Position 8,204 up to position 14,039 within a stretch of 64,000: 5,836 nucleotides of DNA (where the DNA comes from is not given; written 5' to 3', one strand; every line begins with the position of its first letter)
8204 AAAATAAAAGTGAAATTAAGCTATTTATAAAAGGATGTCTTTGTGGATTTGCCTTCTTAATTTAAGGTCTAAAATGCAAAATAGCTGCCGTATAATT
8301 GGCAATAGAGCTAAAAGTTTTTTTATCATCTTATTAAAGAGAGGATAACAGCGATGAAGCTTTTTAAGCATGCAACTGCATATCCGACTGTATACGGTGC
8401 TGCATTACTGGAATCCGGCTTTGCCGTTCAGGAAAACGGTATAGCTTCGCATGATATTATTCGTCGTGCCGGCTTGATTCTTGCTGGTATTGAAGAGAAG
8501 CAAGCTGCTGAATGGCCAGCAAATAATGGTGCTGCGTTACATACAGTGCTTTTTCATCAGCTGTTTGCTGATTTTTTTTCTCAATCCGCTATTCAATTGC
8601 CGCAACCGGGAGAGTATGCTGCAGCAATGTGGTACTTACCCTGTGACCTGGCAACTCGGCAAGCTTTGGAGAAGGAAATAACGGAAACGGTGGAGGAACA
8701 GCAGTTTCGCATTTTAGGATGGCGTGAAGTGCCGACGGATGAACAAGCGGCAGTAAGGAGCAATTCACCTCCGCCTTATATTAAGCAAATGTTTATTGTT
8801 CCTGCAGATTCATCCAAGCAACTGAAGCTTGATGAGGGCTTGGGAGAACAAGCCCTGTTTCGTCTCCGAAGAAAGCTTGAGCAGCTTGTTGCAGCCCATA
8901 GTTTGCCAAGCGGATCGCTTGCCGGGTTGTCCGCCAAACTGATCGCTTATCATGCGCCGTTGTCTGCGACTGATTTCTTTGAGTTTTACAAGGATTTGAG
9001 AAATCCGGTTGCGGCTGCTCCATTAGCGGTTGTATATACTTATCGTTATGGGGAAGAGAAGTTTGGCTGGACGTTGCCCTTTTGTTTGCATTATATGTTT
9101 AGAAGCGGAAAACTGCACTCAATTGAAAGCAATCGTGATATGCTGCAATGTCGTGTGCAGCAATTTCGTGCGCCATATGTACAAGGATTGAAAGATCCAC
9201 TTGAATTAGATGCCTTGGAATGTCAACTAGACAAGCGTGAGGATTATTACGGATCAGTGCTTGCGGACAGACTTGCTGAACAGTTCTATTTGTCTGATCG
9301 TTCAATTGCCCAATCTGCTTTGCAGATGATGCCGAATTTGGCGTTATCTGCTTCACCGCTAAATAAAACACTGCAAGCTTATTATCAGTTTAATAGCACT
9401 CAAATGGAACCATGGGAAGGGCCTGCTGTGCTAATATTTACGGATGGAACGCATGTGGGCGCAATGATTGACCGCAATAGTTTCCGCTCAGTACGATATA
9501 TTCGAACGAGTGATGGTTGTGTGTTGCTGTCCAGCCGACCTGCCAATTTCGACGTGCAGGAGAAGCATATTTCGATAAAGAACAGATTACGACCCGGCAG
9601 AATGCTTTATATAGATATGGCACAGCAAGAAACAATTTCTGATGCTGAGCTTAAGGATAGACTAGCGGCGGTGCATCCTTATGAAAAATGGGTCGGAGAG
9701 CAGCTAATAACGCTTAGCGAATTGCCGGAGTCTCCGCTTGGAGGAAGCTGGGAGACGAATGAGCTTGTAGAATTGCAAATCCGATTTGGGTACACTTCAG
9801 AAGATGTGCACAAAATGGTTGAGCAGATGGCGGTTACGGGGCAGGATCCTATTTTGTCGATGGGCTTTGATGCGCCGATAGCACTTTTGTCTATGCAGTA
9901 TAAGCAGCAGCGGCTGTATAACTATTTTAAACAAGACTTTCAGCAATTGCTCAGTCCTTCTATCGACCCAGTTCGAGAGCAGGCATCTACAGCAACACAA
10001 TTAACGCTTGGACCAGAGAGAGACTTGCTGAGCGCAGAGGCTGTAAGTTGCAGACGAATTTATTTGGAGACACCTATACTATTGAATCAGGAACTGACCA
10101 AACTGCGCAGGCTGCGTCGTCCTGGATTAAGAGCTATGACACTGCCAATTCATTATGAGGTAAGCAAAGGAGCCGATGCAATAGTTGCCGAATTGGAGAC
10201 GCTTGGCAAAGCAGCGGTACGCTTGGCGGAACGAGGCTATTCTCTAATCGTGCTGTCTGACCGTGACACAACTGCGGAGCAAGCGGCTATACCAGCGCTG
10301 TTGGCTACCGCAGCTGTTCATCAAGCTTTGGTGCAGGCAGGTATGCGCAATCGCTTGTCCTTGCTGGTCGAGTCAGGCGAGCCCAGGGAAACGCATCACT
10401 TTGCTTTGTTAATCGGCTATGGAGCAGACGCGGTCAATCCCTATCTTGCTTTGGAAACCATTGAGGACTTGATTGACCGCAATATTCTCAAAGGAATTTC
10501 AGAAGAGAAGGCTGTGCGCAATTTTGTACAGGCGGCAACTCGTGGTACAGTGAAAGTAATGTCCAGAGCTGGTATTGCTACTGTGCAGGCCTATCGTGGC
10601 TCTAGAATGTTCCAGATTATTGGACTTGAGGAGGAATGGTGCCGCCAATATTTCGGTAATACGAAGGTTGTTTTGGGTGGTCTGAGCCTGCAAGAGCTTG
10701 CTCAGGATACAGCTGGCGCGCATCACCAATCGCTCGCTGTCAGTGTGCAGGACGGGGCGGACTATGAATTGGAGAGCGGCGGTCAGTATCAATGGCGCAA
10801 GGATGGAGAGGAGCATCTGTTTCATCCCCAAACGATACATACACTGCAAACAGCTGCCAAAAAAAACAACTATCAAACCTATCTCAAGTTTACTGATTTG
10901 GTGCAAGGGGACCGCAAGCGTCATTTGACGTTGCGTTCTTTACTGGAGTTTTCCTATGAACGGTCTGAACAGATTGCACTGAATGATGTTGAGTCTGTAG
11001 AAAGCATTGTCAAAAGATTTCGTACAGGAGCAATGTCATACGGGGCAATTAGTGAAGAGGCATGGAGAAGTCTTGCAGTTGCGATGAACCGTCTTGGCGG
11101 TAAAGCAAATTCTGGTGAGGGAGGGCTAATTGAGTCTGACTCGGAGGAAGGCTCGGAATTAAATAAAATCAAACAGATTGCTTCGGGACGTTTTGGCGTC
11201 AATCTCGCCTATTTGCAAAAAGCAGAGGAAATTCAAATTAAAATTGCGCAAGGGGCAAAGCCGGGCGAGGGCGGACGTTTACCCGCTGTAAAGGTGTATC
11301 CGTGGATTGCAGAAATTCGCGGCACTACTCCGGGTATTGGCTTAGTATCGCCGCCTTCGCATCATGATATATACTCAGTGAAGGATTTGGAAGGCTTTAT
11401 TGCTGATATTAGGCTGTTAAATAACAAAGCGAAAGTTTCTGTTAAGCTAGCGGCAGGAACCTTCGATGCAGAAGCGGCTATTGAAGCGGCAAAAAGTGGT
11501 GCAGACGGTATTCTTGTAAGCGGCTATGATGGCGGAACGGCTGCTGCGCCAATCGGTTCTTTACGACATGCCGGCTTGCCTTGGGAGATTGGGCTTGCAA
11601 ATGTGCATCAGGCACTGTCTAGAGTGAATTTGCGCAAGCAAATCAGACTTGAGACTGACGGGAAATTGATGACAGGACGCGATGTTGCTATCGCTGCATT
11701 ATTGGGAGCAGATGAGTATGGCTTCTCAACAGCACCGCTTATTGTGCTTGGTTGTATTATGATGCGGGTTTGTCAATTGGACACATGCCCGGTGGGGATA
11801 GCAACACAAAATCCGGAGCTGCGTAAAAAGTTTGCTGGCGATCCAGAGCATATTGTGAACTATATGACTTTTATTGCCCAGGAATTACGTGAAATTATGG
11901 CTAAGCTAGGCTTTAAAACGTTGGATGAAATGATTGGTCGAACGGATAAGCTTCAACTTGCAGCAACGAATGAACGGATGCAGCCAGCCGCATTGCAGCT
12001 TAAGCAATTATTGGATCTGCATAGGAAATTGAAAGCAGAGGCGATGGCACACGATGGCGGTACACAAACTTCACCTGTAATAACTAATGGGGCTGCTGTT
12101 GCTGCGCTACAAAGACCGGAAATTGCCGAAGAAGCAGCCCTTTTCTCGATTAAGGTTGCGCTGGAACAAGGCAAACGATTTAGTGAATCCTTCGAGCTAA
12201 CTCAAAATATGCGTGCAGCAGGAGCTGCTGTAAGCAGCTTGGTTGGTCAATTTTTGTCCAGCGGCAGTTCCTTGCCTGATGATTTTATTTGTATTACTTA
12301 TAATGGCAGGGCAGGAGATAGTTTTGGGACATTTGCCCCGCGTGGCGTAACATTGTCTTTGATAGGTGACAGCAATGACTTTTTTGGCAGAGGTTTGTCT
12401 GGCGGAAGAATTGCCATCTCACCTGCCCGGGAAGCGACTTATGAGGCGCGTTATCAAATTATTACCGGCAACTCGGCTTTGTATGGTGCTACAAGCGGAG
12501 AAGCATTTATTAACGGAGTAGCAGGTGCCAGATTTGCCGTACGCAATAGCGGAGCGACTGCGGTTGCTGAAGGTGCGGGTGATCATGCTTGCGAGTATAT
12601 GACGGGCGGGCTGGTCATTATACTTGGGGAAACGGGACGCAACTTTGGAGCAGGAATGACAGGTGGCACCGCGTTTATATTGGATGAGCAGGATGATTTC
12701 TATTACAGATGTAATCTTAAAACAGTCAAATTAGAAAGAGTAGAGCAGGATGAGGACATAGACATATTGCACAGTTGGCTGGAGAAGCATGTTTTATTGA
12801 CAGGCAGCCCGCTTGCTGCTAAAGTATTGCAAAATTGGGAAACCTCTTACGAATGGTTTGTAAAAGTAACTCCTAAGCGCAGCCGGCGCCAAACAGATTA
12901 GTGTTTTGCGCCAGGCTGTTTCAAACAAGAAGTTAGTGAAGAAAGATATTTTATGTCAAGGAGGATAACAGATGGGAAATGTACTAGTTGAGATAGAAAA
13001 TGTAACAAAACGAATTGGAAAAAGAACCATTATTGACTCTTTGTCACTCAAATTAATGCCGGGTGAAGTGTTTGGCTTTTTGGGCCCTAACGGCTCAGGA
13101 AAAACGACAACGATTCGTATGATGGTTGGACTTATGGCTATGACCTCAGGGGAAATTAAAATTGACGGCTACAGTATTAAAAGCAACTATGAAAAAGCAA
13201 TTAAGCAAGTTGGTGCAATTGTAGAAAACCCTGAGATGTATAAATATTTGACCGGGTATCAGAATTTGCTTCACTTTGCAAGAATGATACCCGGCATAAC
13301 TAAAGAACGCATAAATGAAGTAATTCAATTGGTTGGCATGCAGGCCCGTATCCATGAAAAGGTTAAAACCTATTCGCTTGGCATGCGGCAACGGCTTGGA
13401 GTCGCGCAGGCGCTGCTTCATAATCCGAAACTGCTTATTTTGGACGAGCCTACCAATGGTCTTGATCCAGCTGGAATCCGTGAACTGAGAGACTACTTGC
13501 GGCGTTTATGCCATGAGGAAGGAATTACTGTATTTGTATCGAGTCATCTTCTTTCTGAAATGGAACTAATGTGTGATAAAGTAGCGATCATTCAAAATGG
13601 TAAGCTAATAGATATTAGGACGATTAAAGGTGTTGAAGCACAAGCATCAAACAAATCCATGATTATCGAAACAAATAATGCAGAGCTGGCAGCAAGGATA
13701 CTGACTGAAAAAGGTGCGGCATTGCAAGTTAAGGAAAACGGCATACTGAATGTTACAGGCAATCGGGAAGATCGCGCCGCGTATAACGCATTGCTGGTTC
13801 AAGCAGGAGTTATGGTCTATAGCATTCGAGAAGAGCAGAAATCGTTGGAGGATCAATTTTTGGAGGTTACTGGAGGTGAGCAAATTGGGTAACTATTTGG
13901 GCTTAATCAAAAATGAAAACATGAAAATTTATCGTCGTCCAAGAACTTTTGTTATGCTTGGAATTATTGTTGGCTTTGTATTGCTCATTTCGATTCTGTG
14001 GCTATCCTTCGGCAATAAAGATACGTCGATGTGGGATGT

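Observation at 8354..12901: Glutamate synthase paralogue with a dismantled glutaminase but intact FMN/2-OG/Fe-S core and no small subunit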

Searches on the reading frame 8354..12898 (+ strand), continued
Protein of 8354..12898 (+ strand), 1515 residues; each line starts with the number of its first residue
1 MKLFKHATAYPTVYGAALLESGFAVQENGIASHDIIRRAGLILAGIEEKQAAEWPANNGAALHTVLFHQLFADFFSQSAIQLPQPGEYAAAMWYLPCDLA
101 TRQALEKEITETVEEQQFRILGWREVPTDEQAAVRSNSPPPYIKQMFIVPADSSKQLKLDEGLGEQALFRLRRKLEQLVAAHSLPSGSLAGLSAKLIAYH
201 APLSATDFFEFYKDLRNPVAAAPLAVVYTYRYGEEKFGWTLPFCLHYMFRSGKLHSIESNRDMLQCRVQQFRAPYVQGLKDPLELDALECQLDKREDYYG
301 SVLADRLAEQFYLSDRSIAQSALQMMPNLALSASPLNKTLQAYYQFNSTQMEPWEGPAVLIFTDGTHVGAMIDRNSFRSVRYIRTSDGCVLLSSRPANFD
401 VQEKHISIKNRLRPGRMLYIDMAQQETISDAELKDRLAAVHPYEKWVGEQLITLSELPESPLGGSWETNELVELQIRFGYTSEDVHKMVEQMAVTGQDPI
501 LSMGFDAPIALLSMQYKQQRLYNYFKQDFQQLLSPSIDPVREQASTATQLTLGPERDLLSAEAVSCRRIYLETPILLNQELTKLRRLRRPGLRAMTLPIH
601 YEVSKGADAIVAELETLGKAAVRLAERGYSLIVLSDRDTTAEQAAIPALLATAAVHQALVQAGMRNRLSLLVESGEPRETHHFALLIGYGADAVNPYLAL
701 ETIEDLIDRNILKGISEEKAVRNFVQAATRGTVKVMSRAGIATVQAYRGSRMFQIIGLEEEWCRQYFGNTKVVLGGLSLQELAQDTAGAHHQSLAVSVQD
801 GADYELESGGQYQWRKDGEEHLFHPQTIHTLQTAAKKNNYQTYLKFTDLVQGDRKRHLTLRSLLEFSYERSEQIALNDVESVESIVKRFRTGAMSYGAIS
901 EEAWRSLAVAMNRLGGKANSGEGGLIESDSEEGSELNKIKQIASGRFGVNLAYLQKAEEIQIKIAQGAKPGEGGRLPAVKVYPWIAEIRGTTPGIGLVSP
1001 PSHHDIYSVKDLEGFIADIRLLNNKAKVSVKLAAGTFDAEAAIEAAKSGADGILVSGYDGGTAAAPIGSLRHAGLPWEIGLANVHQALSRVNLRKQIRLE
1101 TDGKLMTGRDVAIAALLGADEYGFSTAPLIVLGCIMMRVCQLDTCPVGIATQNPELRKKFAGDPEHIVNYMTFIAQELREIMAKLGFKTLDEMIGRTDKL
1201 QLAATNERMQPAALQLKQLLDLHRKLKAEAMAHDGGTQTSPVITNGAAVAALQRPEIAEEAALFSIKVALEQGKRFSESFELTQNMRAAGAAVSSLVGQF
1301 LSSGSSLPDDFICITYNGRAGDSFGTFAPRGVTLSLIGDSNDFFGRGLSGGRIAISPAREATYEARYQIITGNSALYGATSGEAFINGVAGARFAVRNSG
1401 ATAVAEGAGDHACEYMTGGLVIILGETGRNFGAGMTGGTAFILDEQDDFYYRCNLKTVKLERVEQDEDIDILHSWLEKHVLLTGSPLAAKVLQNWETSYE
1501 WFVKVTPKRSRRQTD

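Call 39: list_cluster_members(proteins=[P0001, P0002, P0004, P0003])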
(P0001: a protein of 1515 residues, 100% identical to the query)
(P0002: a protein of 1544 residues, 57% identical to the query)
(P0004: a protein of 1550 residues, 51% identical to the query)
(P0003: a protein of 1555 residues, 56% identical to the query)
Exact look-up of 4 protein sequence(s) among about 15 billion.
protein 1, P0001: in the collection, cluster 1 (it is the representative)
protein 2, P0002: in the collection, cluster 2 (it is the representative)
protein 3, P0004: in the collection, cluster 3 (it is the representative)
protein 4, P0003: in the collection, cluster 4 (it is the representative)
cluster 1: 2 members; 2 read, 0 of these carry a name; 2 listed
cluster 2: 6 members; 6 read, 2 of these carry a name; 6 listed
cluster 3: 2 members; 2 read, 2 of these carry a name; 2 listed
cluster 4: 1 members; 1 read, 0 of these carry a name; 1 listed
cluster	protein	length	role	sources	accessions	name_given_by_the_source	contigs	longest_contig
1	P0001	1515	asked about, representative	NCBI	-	-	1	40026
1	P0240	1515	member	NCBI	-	-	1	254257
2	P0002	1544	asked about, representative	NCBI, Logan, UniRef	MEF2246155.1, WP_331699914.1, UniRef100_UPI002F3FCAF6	glutamate synthase large subunit [Paenibacillus sp. IITD108] | glutamate synthase large subunit n=1 Tax=Paenibacillus sp. IITD108 TaxID=3116649 ...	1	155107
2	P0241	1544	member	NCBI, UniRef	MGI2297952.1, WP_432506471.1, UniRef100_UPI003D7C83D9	glutamate synthase large subunit [Paenibacillus sp. GXUN7292] | glutamate synthase large subunit n=1 Tax=Paenibacillus sp. GXUN7292 TaxID=3422499 ...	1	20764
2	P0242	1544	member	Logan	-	-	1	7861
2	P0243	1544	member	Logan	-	-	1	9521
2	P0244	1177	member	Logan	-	-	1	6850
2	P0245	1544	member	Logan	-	-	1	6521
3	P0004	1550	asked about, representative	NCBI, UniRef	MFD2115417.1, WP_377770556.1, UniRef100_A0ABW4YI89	glutamate synthase large subunit [Paenibacillus yanchengensis] | Glutamate synthase large subunit n=1 Tax=Paenibacillus yanchengensis TaxID=2035833 ...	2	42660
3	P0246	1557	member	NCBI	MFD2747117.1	glutamate synthase large subunit [Paenibacillus yanchengensis]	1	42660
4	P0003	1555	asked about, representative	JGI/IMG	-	-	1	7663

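Call 40: find_encoding_contigs(protein=P0241, flank=3000, max_places=1)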
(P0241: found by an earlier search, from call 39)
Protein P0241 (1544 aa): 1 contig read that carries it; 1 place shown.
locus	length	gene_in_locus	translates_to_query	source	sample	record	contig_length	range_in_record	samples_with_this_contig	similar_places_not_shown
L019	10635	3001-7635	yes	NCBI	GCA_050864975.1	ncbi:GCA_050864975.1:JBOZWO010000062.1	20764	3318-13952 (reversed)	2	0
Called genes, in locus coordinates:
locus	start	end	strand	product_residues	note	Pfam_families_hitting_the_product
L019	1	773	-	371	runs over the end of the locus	PF06925:MGDG_synth, PF04101:Glyco_tran_28_C (weak), PF00534:Glycos_transf_1 (weak)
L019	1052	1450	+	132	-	PF08810:KapB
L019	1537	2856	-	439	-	PF00657:Lipase_GDSL, PF13472:Lipase_GDSL_2, PF07833:Cu_amine_oxidN1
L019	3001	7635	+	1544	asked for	PF00310:GATase_2, PF04898:Glu_syn_central, PF01645:Glu_synthase, PF01493:GXGXG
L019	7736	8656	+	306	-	PF00005:ABC_tran, PF13304:AAA_21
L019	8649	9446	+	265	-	PF12679:ABC2_membrane_2, PF12730:ABC2_membrane_4, PF10920:DUF2705, PF12698:ABC2_membrane_3 (weak)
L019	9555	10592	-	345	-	PF01594:AI-2E_transport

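Call 41: find_encoding_contigs(protein=P0242, flank=1000, max_places=1)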
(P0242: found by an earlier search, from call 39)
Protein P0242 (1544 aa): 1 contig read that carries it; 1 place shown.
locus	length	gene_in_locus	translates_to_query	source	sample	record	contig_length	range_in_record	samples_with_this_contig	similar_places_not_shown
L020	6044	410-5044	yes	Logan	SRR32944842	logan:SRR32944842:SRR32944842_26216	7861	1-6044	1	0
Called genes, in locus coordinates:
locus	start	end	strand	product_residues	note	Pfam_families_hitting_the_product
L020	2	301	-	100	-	?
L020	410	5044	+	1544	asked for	PF00310:GATase_2, PF04898:Glu_syn_central, PF01645:Glu_synthase, PF01493:GXGXG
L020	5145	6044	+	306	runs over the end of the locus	PF00005:ABC_tran, PF13304:AAA_21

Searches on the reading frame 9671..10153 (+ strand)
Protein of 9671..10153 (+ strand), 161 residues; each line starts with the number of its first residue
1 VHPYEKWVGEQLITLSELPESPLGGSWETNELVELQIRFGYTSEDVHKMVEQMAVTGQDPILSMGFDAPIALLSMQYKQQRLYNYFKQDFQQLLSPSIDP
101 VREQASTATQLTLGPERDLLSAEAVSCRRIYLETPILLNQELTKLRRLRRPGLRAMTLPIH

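Call 55: search_solved_structures(query=window:9671-10153:+, show_alignments=5, max_evalue=0.00001)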
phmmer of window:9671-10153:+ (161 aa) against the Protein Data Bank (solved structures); distinct sequences matched with E-value up to 0.00001: 5.
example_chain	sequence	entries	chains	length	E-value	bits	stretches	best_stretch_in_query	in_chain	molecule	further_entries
7mfm_G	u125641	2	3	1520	7.3e-29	104.6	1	2-158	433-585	Glutamate synthase (NADPH) large chain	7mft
1llw_A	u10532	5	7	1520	7.5e-21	78.6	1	2-145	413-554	Ferredoxin-dependent glutamate synthase | FERREDOXIN-DEPENDENT GLUTAMATE SYNTHASE 2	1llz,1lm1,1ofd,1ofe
2vdc_A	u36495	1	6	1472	9.5e-16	62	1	2-146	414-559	GLUTAMATE SYNTHASE [NADPH] LARGE CHAIN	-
1ea0_A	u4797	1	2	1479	9.5e-16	62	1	2-146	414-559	GLUTAMATE SYNTHASE [NADPH] LARGE CHAIN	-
6s6s_A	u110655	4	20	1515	9.9e-16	61.9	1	2-146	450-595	Glutamate synthase [NADPH] large chain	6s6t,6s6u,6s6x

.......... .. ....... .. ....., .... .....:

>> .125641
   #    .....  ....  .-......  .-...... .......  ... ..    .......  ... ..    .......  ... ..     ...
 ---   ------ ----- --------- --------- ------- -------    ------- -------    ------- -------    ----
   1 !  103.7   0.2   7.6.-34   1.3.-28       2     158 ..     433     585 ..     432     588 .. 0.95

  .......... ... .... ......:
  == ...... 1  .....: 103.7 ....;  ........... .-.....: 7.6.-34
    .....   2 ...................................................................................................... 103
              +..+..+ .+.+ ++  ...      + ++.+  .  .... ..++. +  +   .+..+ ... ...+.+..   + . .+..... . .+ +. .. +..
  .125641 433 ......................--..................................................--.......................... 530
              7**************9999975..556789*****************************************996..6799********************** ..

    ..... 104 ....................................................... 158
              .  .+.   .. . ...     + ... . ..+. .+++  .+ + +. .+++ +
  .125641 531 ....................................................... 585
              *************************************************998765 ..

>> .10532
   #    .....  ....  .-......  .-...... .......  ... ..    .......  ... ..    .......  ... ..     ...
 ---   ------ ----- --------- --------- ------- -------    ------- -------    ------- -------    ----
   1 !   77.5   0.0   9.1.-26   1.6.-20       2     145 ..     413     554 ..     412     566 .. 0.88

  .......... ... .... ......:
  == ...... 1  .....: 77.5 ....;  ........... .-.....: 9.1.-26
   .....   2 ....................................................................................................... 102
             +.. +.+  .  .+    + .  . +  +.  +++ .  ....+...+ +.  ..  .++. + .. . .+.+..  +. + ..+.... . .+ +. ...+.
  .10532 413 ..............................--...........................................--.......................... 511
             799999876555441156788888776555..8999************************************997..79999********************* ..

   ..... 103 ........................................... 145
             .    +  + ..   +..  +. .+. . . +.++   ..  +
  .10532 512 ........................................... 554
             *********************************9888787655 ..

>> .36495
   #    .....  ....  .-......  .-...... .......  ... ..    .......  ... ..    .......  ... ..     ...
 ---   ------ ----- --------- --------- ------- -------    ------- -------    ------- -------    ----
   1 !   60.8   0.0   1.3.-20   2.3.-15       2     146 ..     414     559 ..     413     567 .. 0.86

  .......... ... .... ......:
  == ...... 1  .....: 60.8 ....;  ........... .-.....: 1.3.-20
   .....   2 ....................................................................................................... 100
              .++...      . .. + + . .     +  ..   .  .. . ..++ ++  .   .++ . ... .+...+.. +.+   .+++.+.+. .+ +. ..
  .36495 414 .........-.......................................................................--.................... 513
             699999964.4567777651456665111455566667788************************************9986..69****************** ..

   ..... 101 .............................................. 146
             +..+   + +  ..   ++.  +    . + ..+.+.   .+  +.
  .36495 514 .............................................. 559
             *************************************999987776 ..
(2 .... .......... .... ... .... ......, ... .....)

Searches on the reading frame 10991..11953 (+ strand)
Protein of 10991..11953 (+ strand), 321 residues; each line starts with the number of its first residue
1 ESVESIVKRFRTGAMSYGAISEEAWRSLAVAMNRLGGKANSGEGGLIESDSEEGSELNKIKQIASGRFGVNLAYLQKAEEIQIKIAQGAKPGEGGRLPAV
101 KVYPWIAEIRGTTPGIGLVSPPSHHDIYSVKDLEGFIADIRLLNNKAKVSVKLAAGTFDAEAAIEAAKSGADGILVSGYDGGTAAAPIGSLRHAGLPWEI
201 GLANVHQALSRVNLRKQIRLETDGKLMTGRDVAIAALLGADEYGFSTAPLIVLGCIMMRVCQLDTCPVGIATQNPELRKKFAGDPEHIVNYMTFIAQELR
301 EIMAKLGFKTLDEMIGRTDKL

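Call 54: search_solved_structures(query=window:10991-11953:+, show_alignments=3, max_evalue=1e-20)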
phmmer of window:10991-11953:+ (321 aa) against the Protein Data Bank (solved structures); distinct sequences matched with E-value up to 1e-20: 5.
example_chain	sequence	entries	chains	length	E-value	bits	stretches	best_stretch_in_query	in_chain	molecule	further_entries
7mfm_G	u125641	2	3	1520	3.5e-138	463.4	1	1-320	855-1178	Glutamate synthase (NADPH) large chain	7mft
2vdc_A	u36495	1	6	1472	3e-107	361.8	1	1-320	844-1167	GLUTAMATE SYNTHASE [NADPH] LARGE CHAIN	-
1ea0_A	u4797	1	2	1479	3e-107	361.8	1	1-320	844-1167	GLUTAMATE SYNTHASE [NADPH] LARGE CHAIN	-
6s6s_A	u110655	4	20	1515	3.1e-107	361.7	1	1-320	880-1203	Glutamate synthase [NADPH] large chain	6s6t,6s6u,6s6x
1llw_A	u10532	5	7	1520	2.6e-102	345.6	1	1-320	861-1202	Ferredoxin-dependent glutamate synthase | FERREDOXIN-DEPENDENT GLUTAMATE SYNTHASE 2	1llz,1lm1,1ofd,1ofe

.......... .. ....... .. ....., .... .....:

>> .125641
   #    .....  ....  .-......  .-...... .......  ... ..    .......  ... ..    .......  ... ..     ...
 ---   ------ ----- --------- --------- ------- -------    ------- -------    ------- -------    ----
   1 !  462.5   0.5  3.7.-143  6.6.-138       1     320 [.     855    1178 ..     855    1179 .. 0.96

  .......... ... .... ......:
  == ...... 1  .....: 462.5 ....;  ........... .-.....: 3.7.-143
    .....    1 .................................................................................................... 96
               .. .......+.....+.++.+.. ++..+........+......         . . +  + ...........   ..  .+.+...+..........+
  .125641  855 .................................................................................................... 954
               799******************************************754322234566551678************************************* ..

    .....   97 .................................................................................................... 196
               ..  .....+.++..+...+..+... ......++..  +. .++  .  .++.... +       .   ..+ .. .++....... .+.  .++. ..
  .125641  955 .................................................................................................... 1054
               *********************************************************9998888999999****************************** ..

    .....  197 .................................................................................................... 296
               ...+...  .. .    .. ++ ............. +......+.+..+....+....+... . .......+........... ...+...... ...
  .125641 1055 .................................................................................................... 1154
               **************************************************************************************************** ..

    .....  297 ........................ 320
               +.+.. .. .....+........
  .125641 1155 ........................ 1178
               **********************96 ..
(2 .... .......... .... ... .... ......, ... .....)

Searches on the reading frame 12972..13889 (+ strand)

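Call 6: search_protein_families(library=pfam, proteins=[window:12972-13889:+], max_evalue=0.001)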
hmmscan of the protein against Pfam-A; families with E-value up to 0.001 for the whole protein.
window:12972-13889:+ (306 aa): 2 families
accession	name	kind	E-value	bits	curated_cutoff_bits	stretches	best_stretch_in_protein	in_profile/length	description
PF00005.33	ABC_tran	-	2.2e-31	109.7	25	1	22-162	2-137/137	ABC transporter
PF13304.12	AAA_21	-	7.5e-13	49.6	27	1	134-195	238-301/304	AAA domain, putative AbiEii toxin, Type IV TA system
